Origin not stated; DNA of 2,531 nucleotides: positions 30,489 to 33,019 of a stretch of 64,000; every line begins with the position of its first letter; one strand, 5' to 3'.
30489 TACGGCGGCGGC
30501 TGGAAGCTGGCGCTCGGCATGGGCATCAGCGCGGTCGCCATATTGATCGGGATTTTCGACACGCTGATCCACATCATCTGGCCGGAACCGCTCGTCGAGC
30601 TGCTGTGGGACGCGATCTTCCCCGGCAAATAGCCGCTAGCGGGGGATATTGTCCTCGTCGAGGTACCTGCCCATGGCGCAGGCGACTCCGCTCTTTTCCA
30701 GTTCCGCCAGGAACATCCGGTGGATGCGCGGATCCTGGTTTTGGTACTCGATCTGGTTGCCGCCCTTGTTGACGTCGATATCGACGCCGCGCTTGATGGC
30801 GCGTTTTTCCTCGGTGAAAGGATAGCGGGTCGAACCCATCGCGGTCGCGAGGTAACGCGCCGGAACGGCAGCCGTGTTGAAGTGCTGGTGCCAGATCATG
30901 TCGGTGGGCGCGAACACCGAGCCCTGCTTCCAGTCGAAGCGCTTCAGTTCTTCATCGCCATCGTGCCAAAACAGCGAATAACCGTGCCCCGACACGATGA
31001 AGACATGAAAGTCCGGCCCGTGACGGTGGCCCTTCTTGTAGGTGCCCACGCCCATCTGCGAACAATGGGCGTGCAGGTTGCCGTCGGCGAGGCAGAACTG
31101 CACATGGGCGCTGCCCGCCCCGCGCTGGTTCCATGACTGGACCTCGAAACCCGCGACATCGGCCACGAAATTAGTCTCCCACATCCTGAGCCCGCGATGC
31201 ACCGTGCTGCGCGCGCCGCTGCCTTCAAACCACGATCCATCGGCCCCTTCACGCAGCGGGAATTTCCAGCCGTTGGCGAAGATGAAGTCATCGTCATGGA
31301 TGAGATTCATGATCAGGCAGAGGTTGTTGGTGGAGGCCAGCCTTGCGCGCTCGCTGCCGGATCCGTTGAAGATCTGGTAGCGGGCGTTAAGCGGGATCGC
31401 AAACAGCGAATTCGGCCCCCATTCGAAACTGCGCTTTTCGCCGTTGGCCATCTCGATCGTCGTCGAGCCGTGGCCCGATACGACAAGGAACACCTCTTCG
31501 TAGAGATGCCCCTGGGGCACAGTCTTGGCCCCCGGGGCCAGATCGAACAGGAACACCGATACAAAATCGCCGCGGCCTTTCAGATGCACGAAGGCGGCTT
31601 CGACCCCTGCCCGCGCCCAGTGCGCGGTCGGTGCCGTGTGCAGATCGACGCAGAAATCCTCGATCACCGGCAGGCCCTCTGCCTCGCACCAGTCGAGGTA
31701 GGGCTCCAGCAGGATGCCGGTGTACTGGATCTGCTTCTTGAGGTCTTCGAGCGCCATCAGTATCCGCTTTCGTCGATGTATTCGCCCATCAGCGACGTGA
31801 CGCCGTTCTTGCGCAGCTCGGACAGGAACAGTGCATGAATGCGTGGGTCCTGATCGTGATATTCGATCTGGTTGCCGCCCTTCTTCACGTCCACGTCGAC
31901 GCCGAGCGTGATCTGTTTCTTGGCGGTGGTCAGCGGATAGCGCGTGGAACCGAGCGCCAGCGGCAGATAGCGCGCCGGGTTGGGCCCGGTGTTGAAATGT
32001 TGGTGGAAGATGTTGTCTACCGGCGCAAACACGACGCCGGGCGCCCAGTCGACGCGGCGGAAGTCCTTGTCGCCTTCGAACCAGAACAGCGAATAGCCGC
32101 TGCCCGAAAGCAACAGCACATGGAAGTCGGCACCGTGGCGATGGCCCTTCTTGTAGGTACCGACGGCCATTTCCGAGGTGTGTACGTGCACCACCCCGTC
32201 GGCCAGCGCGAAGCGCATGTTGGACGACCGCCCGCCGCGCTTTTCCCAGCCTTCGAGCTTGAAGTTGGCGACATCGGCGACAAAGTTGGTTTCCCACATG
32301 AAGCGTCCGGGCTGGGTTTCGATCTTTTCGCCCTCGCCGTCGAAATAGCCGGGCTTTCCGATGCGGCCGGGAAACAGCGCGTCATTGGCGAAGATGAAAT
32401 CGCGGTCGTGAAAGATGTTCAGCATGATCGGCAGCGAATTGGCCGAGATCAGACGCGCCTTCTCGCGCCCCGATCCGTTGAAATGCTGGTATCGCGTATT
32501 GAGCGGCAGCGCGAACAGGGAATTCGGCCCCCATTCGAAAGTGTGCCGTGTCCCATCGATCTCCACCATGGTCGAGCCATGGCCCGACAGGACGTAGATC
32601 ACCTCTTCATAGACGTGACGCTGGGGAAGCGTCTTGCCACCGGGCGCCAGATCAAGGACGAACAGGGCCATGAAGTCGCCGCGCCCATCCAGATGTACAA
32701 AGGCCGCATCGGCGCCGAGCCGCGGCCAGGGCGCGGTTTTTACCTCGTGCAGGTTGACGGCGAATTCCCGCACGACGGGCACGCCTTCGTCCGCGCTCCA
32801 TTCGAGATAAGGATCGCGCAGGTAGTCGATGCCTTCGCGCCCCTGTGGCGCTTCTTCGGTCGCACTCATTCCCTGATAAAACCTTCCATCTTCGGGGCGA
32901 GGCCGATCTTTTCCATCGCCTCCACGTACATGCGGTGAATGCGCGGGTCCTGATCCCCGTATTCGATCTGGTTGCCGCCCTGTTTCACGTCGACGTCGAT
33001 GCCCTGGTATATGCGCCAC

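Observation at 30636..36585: Tandem, translationally coupled triplet of bicupin paralogs plus a fourth copy, wrapped around a UbiD decarboxylase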

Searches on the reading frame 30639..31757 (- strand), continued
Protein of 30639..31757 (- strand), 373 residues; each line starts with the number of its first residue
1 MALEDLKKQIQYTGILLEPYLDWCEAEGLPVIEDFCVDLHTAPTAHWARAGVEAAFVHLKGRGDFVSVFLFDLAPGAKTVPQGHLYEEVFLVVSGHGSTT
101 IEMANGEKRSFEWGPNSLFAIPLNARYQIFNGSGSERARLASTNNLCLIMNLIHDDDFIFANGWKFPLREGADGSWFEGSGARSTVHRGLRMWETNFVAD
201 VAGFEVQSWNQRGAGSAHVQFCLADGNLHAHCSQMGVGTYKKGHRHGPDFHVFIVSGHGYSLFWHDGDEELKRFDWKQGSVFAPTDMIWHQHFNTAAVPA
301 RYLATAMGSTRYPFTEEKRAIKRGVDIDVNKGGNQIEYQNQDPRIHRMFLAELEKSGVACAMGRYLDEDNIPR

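Call 35: find_encoding_contigs(protein=P0095, flank=8000, max_places=2)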
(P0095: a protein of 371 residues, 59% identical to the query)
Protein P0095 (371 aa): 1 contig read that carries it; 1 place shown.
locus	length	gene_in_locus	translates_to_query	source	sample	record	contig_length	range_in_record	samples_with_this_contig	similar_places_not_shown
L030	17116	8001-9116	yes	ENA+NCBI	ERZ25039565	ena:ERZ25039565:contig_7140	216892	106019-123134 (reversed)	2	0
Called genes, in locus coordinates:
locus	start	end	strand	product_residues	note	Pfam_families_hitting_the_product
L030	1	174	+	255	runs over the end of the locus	PF01177:Asp_Glu_race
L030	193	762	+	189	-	PF00890:FAD_binding_2, PF01266:DAO (weak), PF12831:FAD_oxidored (weak)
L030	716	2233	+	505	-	PF00890:FAD_binding_2 (weak)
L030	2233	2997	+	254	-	PF02775:TPP_enzyme_C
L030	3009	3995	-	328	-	PF03401:TctC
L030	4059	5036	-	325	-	PF03401:TctC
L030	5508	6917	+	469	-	PF03972:MmgE_PrpD_N, PF19305:MmgE_PrpD_C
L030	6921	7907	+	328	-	PF03401:TctC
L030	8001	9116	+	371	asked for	PF07883:Cupin_2 (faint)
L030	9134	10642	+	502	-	PF06277:EutA, PF06723:MreB_Mbl (weak), PF14450:FtsA (weak)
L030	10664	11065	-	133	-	PF00353:HemolysinCabind (weak)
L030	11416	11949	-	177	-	PF10604:Polyketide_cyc2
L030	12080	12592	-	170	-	PF08327:AHSA1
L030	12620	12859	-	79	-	PF06983:3-dmu-9_3-mt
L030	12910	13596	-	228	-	PF06983:3-dmu-9_3-mt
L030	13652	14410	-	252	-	PF05988:DUF899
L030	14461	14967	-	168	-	PF10604:Polyketide_cyc2 (weak), PF08327:AHSA1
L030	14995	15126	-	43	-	-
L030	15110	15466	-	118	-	PF12840:HTH_20, PF01022:HTH_5, PF01047:MarR (weak), PF12802:MarR_2 (weak), PF13412:HTH_24 (weak)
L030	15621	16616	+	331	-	PF08450:SGL (faint), PF01436:NHL (faint)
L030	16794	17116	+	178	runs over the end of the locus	PF03928:HbpS-like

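Call 36: find_encoding_contigs(protein=P0119, flank=8000, max_places=2)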
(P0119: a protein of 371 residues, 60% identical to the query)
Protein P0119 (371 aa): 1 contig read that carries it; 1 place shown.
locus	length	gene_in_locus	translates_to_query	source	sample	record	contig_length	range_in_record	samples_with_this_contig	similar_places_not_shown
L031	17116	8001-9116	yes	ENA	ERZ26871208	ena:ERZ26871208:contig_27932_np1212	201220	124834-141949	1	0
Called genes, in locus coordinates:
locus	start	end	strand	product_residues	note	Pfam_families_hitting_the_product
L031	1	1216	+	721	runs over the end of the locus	PF13620:CarboxypepD_reg (weak)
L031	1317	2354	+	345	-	PF04909:Amidohydro_2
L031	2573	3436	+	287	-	PF03328:HpcH_HpaI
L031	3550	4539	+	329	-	PF03401:TctC (weak)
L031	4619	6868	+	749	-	PF03401:TctC, PF07883:Cupin_2 (faint)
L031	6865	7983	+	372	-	PF12973:Cupin_7 (faint), PF07883:Cupin_2 (faint)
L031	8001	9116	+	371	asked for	PF12973:Cupin_7 (faint), PF07883:Cupin_2 (weak)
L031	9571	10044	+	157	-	PF23678:YqhI (weak)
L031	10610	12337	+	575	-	-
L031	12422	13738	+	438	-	PF00174:Oxidored_molyb, PF03404:Mo-co_dimer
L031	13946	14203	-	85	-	-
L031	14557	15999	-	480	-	PF01011:PQQ, PF13360:PQQ_2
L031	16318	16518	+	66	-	-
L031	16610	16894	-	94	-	-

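Call 37: find_encoding_contigs(protein=P0089, flank=8000, max_places=2)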
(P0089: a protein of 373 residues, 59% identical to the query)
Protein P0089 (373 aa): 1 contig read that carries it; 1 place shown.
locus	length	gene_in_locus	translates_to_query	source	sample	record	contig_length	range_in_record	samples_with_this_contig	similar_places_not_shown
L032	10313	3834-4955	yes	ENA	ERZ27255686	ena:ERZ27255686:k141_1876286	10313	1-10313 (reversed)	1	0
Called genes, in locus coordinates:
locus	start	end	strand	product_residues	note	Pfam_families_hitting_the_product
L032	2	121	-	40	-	?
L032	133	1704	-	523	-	PF00171:Aldedh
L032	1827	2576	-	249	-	PF00596:Aldolase_II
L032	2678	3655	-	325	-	PF09084:NMT1 (faint)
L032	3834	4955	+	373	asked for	PF07883:Cupin_2 (faint)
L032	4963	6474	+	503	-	PF06277:EutA, PF14450:FtsA (faint)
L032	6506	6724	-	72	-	-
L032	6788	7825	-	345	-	PF13379:NMT1_2 (weak), PF09084:NMT1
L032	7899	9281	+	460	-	PF00067:p450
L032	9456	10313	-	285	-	?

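Call 38: find_encoding_contigs(protein=P0109, flank=8000, max_places=3)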
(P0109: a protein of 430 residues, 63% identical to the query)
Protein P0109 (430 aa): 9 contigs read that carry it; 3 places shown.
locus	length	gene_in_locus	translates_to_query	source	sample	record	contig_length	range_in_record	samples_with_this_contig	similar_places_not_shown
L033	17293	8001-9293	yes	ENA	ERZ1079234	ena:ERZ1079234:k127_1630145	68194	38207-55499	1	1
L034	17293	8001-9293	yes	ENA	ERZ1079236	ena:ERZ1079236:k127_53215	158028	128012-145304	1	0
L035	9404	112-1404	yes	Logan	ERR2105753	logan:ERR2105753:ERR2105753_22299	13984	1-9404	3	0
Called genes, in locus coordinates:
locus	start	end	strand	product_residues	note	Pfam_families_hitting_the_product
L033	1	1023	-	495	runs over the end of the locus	PF20695:UbiD_N (weak), PF01977:UbiD, PF20696:UbiD_C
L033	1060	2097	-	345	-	PF03401:TctC (faint)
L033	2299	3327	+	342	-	PF07883:Cupin_2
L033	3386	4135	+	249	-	PF14518:Haem_oxygenas_2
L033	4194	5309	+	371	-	PF07883:Cupin_2 (faint)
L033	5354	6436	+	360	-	-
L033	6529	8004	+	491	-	PF20695:UbiD_N, PF01977:UbiD, PF20696:UbiD_C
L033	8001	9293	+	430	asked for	PF07883:Cupin_2 (faint)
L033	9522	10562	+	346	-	PF09084:NMT1 (weak)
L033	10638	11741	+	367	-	-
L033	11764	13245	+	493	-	PF20695:UbiD_N (weak), PF01977:UbiD, PF20696:UbiD_C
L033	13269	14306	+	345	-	-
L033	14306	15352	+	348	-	-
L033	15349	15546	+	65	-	-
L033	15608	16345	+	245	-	PF14518:Haem_oxygenas_2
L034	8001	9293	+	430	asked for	PF07883:Cupin_2 (faint)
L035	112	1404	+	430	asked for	PF07883:Cupin_2 (faint)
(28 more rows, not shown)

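Call 39: find_encoding_contigs(protein=P0016, flank=7000, max_places=2)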
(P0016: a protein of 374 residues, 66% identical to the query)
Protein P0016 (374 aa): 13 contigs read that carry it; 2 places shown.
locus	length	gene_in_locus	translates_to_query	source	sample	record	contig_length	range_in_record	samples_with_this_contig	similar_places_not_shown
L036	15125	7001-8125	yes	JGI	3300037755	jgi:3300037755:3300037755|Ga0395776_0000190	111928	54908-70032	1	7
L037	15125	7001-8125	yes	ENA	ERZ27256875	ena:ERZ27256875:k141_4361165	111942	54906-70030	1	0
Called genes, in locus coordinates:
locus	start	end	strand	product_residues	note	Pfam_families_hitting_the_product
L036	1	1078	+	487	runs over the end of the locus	PF20695:UbiD_N (weak), PF01977:UbiD, PF20696:UbiD_C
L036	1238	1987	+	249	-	PF14518:Haem_oxygenas_2 (weak)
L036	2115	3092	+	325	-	PF09084:NMT1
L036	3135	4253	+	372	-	PF03401:TctC (faint)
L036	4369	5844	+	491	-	PF01977:UbiD, PF20696:UbiD_C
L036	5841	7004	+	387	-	PF00190:Cupin_1 (faint), PF07883:Cupin_2 (faint)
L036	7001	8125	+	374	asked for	PF02041:Auxin_BP (faint), PF07883:Cupin_2 (faint)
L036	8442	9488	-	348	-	PF07883:Cupin_2, PF12973:Cupin_7 (faint), PF02311:AraC_binding (weak), PF07883:Cupin_2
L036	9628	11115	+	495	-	PF01977:UbiD, PF20696:UbiD_C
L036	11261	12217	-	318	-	-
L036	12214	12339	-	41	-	-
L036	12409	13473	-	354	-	PF03401:TctC (weak)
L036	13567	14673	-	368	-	-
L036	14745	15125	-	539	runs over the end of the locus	PF01977:UbiD, PF20696:UbiD_C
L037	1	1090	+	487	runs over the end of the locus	PF20695:UbiD_N (weak), PF01977:UbiD, PF20696:UbiD_C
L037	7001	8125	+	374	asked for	PF02041:Auxin_BP (faint), PF07883:Cupin_2 (faint)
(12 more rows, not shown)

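Call 40: find_encoding_contigs(protein=P0018, flank=7000, max_places=2)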
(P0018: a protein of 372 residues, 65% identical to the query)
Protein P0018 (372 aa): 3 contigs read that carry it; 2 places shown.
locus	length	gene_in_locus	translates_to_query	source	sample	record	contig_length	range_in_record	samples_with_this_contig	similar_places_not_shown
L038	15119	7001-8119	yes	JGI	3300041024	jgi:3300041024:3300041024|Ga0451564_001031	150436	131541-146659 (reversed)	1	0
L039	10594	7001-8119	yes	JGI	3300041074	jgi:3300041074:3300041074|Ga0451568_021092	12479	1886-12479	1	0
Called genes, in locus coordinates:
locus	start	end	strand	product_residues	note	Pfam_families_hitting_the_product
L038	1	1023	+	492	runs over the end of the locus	PF20695:UbiD_N (weak), PF01977:UbiD, PF20696:UbiD_C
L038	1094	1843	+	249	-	PF14518:Haem_oxygenas_2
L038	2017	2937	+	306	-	PF09084:NMT1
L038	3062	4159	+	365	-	-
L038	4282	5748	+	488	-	PF01977:UbiD, PF20696:UbiD_C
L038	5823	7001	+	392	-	PF07883:Cupin_2 (faint)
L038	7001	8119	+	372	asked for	PF02041:Auxin_BP (faint), PF07883:Cupin_2 (faint)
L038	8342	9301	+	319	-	PF00701:DHDPS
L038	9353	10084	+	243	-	PF14518:Haem_oxygenas_2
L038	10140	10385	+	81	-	-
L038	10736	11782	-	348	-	PF07883:Cupin_2, PF02311:AraC_binding (weak), PF07883:Cupin_2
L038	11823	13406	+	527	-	PF20695:UbiD_N (weak), PF01977:UbiD, PF20696:UbiD_C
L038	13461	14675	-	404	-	-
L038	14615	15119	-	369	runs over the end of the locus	-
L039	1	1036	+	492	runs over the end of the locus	PF20695:UbiD_N (weak), PF01977:UbiD, PF20696:UbiD_C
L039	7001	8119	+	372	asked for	PF02041:Auxin_BP (faint), PF07883:Cupin_2 (faint)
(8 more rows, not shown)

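Call 41: find_encoding_contigs(protein=P0017, flank=7000, max_places=2)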
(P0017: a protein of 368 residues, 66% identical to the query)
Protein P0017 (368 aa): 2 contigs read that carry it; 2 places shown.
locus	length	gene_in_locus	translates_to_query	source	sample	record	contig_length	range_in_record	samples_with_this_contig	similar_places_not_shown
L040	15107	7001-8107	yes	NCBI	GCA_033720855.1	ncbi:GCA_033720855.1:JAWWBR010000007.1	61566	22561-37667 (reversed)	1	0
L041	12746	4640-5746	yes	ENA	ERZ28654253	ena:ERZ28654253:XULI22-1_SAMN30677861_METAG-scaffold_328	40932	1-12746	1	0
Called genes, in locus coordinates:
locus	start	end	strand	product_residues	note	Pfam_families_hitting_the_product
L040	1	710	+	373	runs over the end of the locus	PF07883:Cupin_2 (faint)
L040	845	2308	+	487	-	PF20695:UbiD_N (weak), PF01977:UbiD, PF20696:UbiD_C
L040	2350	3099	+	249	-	PF14518:Haem_oxygenas_2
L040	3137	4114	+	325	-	PF09084:NMT1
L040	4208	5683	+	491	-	PF01977:UbiD, PF20696:UbiD_C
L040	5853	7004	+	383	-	PF07883:Cupin_2 (faint)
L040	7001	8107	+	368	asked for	PF02041:Auxin_BP (faint)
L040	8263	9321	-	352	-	PF07883:Cupin_2, PF02311:AraC_binding (faint), PF12973:Cupin_7 (faint), PF07883:Cupin_2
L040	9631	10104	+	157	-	-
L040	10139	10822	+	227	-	-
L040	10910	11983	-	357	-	PF03401:TctC (weak)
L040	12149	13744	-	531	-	PF20695:UbiD_N, PF01977:UbiD, PF20696:UbiD_C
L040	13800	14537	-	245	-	PF03070:TENA_THI-4 (faint), PF14518:Haem_oxygenas_2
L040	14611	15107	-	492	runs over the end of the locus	PF20695:UbiD_N, PF01977:UbiD, PF20696:UbiD_C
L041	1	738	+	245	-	?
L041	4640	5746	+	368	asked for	PF02041:Auxin_BP (faint)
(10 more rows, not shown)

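Call 53: search_protein_representatives(alignment_id=A2)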
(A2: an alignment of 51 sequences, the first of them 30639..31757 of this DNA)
Query: 51 sequences, 374 profile positions. Proteins with E-value up to 0.001 (for the whole library): 2647; up to 1e-10: 1486; up to 1e-30: 482. The best 150 are listed.
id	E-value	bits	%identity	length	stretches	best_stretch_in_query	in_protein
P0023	4.8e-190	647.7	-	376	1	7-371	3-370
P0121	2.7e-133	460.9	-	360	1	8-354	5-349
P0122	2.9e-122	424.7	-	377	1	6-364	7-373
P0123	1.7e-120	418.9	-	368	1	9-356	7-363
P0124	2.3e-118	411.8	-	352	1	10-361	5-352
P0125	3.7e-118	411.1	-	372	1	14-365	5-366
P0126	6.7e-111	387.2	-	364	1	14-361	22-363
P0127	4.1e-104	364.9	-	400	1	13-362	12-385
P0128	1.4e-103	363.2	-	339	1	67-278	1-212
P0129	3.0e-100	352.2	-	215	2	132-244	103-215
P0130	7.5e-99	347.6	-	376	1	17-366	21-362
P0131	3.7e-98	345.3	-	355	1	17-360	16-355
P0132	5.4e-97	341.5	-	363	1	7-321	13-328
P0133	5.7e-96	338.1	-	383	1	7-363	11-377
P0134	7.2e-96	337.8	-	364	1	16-363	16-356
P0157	1.6e-89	316.9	-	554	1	17-356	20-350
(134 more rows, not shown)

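Call 54: list_cluster_members(proteins=[P0121, P0122, P0123, P0124, P0125, P0126, P0127, P0130, P0133, P0157])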
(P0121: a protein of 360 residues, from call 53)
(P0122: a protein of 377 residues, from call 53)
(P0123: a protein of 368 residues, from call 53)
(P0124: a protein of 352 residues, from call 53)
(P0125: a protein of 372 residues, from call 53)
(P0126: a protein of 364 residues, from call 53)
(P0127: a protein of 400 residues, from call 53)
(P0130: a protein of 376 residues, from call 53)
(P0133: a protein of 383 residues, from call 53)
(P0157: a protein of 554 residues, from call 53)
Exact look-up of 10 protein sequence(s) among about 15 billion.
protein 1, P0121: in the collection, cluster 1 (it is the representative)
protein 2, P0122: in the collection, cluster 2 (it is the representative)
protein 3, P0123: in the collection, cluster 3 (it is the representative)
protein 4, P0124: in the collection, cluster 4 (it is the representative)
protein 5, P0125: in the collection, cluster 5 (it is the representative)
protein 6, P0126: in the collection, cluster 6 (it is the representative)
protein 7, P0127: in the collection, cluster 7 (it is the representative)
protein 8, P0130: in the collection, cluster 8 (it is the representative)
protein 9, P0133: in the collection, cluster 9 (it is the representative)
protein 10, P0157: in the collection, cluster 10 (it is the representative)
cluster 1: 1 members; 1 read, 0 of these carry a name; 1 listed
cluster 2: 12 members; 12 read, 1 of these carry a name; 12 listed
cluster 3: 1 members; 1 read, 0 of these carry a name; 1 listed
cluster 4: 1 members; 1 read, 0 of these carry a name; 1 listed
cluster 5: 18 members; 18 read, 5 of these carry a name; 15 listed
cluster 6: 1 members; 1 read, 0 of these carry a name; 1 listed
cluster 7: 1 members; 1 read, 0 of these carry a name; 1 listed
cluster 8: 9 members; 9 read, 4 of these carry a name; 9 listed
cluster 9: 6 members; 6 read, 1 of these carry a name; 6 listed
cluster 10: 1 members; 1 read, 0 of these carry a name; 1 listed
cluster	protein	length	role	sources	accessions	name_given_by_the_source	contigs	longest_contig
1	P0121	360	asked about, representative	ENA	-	-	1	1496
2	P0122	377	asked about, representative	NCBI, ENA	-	-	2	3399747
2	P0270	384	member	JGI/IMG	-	mannose-6-phosphate isomerase-like protein (cupin superfamily)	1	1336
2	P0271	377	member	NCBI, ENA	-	-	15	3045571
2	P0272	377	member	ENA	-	-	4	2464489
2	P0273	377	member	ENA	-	-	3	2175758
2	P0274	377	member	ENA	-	-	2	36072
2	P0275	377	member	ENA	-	-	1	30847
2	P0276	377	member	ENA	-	-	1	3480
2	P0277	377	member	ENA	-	-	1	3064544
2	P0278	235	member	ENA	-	-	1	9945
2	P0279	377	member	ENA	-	-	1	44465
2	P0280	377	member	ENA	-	-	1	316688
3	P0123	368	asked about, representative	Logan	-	-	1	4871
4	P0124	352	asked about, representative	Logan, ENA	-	-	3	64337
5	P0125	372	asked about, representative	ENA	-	-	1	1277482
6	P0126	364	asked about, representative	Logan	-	-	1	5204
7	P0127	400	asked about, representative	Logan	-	-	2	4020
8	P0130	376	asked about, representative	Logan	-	-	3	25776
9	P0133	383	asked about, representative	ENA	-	-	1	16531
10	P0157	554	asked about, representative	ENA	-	-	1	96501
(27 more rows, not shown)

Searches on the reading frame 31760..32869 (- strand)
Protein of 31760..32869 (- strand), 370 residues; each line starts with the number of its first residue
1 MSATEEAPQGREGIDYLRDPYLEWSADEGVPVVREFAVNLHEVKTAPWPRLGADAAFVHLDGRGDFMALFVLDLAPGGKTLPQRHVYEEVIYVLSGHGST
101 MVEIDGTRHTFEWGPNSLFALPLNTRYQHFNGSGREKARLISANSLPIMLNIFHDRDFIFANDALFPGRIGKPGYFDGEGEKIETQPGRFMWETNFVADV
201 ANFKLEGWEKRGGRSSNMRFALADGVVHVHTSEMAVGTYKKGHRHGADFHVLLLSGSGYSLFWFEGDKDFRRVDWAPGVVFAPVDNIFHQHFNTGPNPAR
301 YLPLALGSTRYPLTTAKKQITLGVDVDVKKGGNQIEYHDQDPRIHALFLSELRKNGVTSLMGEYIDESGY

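Call 5: search_protein_families(library=pfam, proteins=[window:31760-32869:-], max_evalue=0.01)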
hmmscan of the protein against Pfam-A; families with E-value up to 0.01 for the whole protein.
window:31760-32869:- (370 aa): 3 families
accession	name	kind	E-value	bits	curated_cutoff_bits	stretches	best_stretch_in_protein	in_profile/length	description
PF07883.17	Cupin_2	-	2.3e-09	37.3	27.2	1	71-141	2-67/70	Cupin domain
PF02041.22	Auxin_BP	-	1.1e-05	25.6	21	1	69-155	46-138/167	Auxin binding protein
PF12973.13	Cupin_7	-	0.0026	18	27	0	42-99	7-65/105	ChrR Cupin-like domain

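Call 7: search_protein_families(library=ncbifam, proteins=[window:31760-32869:-], max_evalue=0.01)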
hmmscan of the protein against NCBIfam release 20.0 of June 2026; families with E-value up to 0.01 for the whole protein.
window:31760-32869:- (370 aa): 1 family
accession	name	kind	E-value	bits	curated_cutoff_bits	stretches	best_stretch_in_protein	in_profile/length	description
NF049978.1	AminoSalDhMabB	equivalog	2.5e-05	23.9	650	1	74-151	256-327/351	5-aminosalicylate 1,2-dioxygenase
